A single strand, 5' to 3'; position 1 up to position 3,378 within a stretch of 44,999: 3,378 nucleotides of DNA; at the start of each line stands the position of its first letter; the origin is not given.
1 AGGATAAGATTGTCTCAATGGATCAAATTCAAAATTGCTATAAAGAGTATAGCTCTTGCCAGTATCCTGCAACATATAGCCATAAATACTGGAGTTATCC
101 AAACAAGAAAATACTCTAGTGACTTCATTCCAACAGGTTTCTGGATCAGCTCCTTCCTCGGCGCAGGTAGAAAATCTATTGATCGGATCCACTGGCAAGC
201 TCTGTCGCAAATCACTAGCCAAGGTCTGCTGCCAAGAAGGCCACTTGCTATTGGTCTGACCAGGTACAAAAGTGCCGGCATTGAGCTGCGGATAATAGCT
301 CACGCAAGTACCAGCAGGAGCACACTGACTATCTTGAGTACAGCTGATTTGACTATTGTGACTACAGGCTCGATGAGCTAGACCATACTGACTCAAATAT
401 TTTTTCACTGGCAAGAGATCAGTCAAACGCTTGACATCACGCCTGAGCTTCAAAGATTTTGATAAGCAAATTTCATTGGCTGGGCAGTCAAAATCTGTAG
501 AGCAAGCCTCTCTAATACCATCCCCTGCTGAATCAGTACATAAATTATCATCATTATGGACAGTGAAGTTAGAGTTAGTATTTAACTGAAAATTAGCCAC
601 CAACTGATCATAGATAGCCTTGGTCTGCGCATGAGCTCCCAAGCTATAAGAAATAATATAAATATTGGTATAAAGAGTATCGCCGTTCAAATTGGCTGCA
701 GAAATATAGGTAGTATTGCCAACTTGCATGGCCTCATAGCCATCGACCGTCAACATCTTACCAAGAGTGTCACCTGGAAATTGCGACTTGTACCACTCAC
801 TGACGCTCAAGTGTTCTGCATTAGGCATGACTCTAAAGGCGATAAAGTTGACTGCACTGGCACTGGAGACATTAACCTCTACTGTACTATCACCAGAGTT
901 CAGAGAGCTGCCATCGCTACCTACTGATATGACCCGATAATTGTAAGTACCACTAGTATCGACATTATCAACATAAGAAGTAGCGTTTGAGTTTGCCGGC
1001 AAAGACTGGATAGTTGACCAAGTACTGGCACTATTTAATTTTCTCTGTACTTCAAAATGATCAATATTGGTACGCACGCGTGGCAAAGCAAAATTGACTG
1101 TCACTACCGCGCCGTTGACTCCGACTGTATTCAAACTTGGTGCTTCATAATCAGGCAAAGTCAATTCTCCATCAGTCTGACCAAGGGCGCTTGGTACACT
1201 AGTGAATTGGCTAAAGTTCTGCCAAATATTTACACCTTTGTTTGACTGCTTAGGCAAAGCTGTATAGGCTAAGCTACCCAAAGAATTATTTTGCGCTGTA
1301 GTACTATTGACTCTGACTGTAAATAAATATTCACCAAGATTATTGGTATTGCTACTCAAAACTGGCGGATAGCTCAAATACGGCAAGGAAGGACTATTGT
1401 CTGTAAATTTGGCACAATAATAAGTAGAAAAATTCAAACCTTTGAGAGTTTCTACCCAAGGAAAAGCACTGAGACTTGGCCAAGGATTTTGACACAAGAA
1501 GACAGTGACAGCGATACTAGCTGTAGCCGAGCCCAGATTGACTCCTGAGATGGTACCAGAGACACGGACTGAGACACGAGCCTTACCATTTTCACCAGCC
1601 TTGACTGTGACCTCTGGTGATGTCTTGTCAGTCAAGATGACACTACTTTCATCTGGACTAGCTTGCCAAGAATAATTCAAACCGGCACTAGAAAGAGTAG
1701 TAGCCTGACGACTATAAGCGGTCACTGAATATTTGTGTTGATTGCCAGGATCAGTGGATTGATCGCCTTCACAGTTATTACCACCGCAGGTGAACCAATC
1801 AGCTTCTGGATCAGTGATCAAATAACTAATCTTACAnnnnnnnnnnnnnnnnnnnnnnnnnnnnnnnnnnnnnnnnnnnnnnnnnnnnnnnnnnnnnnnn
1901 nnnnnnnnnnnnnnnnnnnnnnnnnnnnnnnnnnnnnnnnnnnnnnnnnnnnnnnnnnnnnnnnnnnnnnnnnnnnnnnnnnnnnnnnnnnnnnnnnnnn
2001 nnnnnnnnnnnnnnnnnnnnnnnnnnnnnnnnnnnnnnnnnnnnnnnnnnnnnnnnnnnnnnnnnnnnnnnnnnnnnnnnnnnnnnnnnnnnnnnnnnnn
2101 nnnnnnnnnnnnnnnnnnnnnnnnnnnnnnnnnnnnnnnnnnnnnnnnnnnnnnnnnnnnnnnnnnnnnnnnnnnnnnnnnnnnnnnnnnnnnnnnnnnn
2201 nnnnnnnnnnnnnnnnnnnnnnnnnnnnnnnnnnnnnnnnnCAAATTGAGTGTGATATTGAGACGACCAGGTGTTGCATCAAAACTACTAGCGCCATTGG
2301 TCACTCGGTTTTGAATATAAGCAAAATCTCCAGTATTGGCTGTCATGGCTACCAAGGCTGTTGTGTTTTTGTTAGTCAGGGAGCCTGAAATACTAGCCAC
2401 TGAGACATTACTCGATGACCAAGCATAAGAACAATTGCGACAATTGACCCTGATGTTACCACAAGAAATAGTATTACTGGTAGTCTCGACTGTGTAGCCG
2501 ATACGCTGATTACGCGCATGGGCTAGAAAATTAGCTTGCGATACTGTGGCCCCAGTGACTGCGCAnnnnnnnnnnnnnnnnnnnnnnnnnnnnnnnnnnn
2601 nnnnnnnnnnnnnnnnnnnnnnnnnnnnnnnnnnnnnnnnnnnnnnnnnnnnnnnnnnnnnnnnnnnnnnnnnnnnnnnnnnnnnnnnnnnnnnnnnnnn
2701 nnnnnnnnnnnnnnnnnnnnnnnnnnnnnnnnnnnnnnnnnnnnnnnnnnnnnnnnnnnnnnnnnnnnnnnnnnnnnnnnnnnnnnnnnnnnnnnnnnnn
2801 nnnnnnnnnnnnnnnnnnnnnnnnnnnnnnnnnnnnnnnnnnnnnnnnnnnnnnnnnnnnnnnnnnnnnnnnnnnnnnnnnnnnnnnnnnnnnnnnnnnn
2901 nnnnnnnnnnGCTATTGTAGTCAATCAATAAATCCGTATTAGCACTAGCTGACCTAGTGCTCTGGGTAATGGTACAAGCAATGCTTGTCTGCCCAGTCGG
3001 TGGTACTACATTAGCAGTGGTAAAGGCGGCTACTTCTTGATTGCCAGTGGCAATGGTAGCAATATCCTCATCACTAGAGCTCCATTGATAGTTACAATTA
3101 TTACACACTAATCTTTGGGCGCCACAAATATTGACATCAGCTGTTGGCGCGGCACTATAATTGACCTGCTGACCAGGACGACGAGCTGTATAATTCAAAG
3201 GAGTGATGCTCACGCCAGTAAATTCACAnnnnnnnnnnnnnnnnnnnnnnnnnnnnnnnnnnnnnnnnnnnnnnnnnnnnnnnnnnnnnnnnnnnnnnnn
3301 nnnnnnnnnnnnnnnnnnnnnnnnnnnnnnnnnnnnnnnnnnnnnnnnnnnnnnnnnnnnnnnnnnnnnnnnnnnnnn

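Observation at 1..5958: The apparently ORF-free first 6 kb is one uninterrupted giant ORF (at least 1986 codons) for a pilin-headed, repeat-rich surface protein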

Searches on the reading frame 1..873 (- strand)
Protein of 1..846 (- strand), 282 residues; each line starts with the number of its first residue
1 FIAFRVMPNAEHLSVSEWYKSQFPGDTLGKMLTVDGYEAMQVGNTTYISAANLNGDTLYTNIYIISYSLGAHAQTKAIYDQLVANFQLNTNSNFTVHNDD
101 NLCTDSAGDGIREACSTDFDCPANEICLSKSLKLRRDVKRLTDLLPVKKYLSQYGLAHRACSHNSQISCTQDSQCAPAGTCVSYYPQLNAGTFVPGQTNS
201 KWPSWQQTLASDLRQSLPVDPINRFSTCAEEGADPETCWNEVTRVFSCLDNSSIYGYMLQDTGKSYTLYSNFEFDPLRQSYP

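Call 45: search_protein_families(library=pfam, proteins=[window:1-846:-], max_evalue=10)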
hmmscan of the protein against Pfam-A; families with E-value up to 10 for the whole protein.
seq(282 aa): 8 families
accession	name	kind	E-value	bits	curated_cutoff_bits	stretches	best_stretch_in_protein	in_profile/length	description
PF00299.24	Squash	-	0.0064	16.9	22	1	114-130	9-25/29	Squash family serine protease inhibitor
PF01666.22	DX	-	0.02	15.8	25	1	100-133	35-68/76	DX module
PF04706.18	Dickkopf_N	-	0.096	13.5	25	1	164-182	28-46/51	Dickkopf N-terminal cysteine-rich region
PF23416.1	DUF7107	-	0.25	12.1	24.6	1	112-128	26-42/48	Domain of unknown function (DUF7107)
PF00095.26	WAP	-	0.27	12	20.8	1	112-127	14-29/41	WAP-type (Whey Acidic Protein) 'four-disulfide core'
PF07127.16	Nodulin_late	-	0.27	12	30.4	1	112-129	27-42/54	Late nodulin domain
PF14625.12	Lustrin_cystein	-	0.33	11.7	27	1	112-130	16-36/46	Lustrin, cysteine-rich repeated domain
PF01683.23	EB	-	2.8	8.5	24.3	0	168-182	21-35/52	EB module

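Call 74: predict_structure(alignment_id=A2)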
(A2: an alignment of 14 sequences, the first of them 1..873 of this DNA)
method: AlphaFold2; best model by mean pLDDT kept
length: 291 residues; sequences in the alignment: 14
mean_pLDDT: 85.0   pTM: 0.78
mean pLDDT of the five models: 85.0, 84.3, 83.8, 83.3, 75.4
residues with pLDDT >= 90: 138; 70-90: 115; 50-70: 27; < 50: 11
segments of 3 or more residues with pLDDT < 50: 1-4, 286-291
pLDDT, mean of each block of 10 residues (from residue 1): 59 93 91 82 93 93 76 94 95 83 63 74 86 84 88 93 96 93 91 84 86 92 93 85 88 80 91 91 56 37
secondary structure, 60 per line:
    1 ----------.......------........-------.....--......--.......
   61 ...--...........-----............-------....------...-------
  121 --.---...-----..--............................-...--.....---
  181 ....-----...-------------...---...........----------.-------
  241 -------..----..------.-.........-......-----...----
elements in order: E11-17 H24-31 E39-43 E46-51 E54-63 E66-76 H82-93 H101-104 E111-113 H139-166 E168-170 E173-177 H181-184 E190-192 E206-208 H212-222 E264-269 E274-279

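Call 76: fold_search(model_id=the predicted structure, library=pdb)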
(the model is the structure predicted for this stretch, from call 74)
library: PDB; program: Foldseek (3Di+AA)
matches with E <= 10: 802; with E <= 0.001: 0
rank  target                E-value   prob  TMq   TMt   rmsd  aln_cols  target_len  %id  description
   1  9ix8_C                1.6e-01  0.51  0.16  0.11   9.4        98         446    6  Crystallization and structural characterization of phosphopentomutase from the hyperthermophilic archaeon Thermococcus (released 2024-12-18)
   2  9ix8_A                1.7e-01  0.35  0.16  0.11   9.6        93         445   10  Crystallization and structural characterization of phosphopentomutase from the hyperthermophilic archaeon Thermococcus (released 2024-12-18)
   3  5f9a_A                2.3e-01  0.07  0.14  0.11  20.5       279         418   13  Blood group antigen binding adhesin BabA of Helicobacter pylori strain P436 in complex with blood group H Lewis b hexa (released 2016-01-20)
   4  9ix8_D                2.6e-01  0.41  0.16  0.11   9.4        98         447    7  Crystallization and structural characterization of phosphopentomutase from the hyperthermophilic archaeon Thermococcus (released 2024-12-18)
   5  5vbi_B                2.6e-01  0.14  0.11  0.07  11.9       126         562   13  Crystal Structure of the R515W missense variant of human PGM1 (released 2018-06-20)
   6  8h0h_A                2.7e-01  0.18  0.13  0.22   9.5       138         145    6  Hypotethical protein from Mycobacterium tuberculsosis (released 2023-09-06)
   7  2fpn                  2.7e-01  0.15  0.13  0.17   8.5        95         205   13  The crystal structure of the ywmB protein from Bacillus subtilis (released 2006-03-14)
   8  7tmu_C                2.9e-01  0.15  0.13  0.20   9.9       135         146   12  Crystal Structure of the Protein of Unknown Function YPO0625 from Yersinia pestis (released 2022-02-02)
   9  6jau_A                3.1e-01  0.33  0.12  0.12   8.9        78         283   13  The complex structure of Pseudomonas aeruginosa MucA/MucB. (released 2020-01-29)
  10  6ick_A                3.1e-01  0.06  0.11  0.10  17.9       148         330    9  Pseudomonas putida CBB5 NdmA (released 2019-09-04)
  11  8iha_A                3.2e-01  0.33  0.17  0.31   7.7        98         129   11  Polyketone cyclase Rv2186c in Mycobacterium tuberculosis H37Rv (released 2024-03-06)
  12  7z1p                  3.4e-01  0.28  0.16  0.22   7.6       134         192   10  X-ray crystal structure of SLPYL1-E151D mutant (released 2022-07-13)
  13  5vin_B                3.4e-01  0.23  0.15  0.09   9.0       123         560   13  Crystal Structure of the R515Q missense variant of human PGM1 (released 2018-06-27)
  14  9j6i_A                3.4e-01  0.18  0.15  0.23  10.4       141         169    8  Crystal structure of the ABA receptor PYL1 in complex with DBSA compound (released 2024-09-04)
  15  8vo2                  3.4e-01  0.11  0.12  0.18  11.4       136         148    9  Pathogenesis related 10-10 C59S mutant (released 2024-10-23)
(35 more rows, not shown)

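Call 77: find_homologous_proteins(query=A2, max_evalue=0.00001)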
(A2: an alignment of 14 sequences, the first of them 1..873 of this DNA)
Query A2 (14 sequences) (291 aa, profile of the alignment): 181 proteins with E <= 0.00001 among 3823 candidates; the best 120 are listed.
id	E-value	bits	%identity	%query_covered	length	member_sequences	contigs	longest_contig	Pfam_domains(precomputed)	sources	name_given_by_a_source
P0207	1.6e-80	289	41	90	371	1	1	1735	-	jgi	jgi:hypothetical protein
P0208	2.3e-78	282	36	94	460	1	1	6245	-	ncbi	ncbi:MAG: hypothetical protein ABH884_02870, partial [Candidatus Komeilibacteria bacterium]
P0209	1.8e-76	275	34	94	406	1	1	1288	-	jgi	jgi:hypothetical protein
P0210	4.6e-75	271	40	93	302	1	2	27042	-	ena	-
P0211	2.3e-74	268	39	94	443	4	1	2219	-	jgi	-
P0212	1.0e-72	263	35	92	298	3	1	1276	-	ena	-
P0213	1.0e-72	263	37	92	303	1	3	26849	-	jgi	-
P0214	1.6e-71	259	31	96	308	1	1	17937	-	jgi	jgi:hypothetical protein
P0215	1.9e-71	259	37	87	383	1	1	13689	-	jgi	jgi:hypothetical protein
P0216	6.2e-71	257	33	96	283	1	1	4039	-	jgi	jgi:hypothetical protein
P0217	7.7e-71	257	32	93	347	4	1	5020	-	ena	-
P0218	1.5e-70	256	36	97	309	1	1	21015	-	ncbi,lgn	-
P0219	7.0e-70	254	35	86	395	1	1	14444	-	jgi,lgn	jgi:hypothetical protein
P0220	8.9e-70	253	36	96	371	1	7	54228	-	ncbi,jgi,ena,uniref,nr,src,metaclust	ncbi:MAG: hypothetical protein A2248_00870 [Candidatus Raymondbacteria bacterium RIFOXYA2_FULL_49_16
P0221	4.2e-69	251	39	85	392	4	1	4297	-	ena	-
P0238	1.7e-65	239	34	94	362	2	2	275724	-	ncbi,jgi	ncbi:MAG: hypothetical protein WCW25_03025 [Patescibacteria group bacterium]|jgi:hypothetical protei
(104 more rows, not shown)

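Call 79: find_encoding_contigs(protein=P0238, flank=8000, max_places=1)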
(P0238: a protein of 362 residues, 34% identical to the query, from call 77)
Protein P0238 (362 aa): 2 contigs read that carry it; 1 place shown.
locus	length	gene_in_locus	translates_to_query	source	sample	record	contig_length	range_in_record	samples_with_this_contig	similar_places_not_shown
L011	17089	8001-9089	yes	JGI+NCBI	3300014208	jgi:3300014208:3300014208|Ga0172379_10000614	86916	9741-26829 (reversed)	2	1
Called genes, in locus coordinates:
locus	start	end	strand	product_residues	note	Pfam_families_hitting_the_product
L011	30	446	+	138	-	PF08502:LeuA_dimer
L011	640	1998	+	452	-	PF14821:Thr_synth_N, PF00291:PALP, PF24857:THR4_C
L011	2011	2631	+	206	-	PF13671:AAA_33 (faint)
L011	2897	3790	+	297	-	PF00291:PALP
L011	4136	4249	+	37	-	-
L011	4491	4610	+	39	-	-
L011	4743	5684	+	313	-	PF00389:2-Hacid_dh, PF01262:AlaDh_PNT_C (faint), PF02826:2-Hacid_dh_C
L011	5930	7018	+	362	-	PF00266:Aminotran_5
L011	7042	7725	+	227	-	PF12710:HAD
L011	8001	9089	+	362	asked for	-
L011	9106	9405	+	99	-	PF18905:DUF5661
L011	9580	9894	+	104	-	PF00829:Ribosomal_L21p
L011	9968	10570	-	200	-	PF21176:RecR_HhH, PF01751:Toprim, PF13662:Toprim_4, PF21175:RecR_C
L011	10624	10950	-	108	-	PF02575:YbaB_DNA_bd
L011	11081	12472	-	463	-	PF00772:DnaB, PF03796:DnaB_C, PF13481:AAA_25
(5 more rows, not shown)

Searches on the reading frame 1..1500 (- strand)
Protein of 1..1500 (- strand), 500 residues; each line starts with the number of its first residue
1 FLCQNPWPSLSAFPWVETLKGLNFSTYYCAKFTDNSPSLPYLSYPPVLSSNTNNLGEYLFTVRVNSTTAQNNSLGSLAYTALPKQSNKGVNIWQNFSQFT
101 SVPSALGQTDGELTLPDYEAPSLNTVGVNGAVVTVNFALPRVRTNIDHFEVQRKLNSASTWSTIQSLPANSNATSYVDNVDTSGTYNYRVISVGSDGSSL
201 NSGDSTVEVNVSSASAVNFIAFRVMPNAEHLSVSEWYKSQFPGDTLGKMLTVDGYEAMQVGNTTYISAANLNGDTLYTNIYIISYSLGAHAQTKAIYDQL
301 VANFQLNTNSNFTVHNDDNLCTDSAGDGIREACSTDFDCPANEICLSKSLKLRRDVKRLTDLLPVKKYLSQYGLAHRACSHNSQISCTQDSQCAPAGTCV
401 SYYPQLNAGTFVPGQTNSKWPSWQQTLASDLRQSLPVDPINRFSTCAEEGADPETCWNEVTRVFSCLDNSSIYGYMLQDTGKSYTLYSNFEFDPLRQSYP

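Call 90: find_related_loci(query=window:1-1500:-, collection=metagenome_contigs, flank=10000)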
Query window:1-1500:- (500 aa) in metagenome_contigs; peptide patterns used: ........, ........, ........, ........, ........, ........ (x = any residue, [..] = any of these).
72 stretches matched a pattern; 6 encode a relative of the query (tblastn E <= 1e-3); 6 distinct loci.
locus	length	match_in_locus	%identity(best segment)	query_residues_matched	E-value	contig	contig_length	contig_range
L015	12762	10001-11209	44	1-493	4e-70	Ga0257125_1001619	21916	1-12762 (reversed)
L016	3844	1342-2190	34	189-493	5e-49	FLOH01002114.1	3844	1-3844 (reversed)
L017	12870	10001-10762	37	214-492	4e-48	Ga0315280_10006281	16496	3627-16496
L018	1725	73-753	32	212-476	3e-31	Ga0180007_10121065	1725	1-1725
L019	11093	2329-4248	29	135-477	1e-29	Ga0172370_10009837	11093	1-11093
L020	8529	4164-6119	29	145-477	7e-30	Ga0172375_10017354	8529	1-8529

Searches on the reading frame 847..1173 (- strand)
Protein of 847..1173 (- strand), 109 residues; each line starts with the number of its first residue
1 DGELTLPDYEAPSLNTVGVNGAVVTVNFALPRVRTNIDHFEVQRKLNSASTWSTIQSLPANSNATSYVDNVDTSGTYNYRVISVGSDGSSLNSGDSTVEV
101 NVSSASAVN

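Call 45: search_protein_families(library=pfam, proteins=[window:847-1173:-], max_evalue=10)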
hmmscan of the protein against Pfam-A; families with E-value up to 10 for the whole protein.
seq(109 aa): 1 family
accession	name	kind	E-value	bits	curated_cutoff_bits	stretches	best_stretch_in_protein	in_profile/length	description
PF25059.1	FN3_DSCAM-DSCAML_C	-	0.04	14.7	39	1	31-90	14-71/89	DSCAM/DSCAML C-terminal Fn3-like domain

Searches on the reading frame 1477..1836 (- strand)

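Call 45: search_protein_families(library=pfam, proteins=[window:1477-1836:-], max_evalue=10)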
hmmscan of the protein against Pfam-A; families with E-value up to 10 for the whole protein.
seq(120 aa): 4 families
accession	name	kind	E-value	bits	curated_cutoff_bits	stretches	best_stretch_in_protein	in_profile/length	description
PF00801.26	PKD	-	0.015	15.7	23.5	1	37-101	18-74/80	PKD domain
PF22352.2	K319L-like_PKD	-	0.043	14.3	27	1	50-112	26-84/84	K319L-like, PKD domain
PF06030.18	WxLIP_PGBD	-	0.06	13.8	27.3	1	33-105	40-118/121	WxL Interacting Protein, peptidoglycan binding domain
PF06280.18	fn3_5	-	0.1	13.8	27.6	1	33-93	23-81/112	Fn3-like domain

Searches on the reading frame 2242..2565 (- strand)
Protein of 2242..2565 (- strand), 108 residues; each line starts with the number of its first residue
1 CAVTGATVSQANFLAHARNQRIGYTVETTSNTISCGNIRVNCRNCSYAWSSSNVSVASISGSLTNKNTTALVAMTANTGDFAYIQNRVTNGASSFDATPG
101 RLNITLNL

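Call 45: search_protein_families(library=pfam, proteins=[window:2242-2565:-], max_evalue=10)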
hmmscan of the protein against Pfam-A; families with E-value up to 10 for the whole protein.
seq(108 aa): 3 families
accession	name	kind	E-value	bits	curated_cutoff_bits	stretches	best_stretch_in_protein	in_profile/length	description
PF12445.13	FliC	-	0.0026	18.5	23.2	1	2-76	34-101/127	Flagellin protein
PF01273.31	LBP_BPI_CETP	-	0.057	13.5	28.8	1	3-71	79-145/168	LBP / BPI / CETP family, N-terminal domain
PF13695.12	Zn_ribbon_3CxxC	-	0.067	14.2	23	1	39-57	5-23/100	Zinc-binding domain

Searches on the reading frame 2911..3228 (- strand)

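Call 45: search_protein_families(library=pfam, proteins=[window:2911-3228:-], max_evalue=10)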
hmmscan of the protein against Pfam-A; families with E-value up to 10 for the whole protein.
seq(106 aa): 2 families
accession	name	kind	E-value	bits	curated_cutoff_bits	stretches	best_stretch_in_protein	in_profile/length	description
PF12376.13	DUF3654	-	0.057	14.1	25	1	34-56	39-61/138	Protein of unknown function (DUF3654)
PF21764.3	Invasin_D4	-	0.073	14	27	1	42-63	35-56/88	Invasin, domain 4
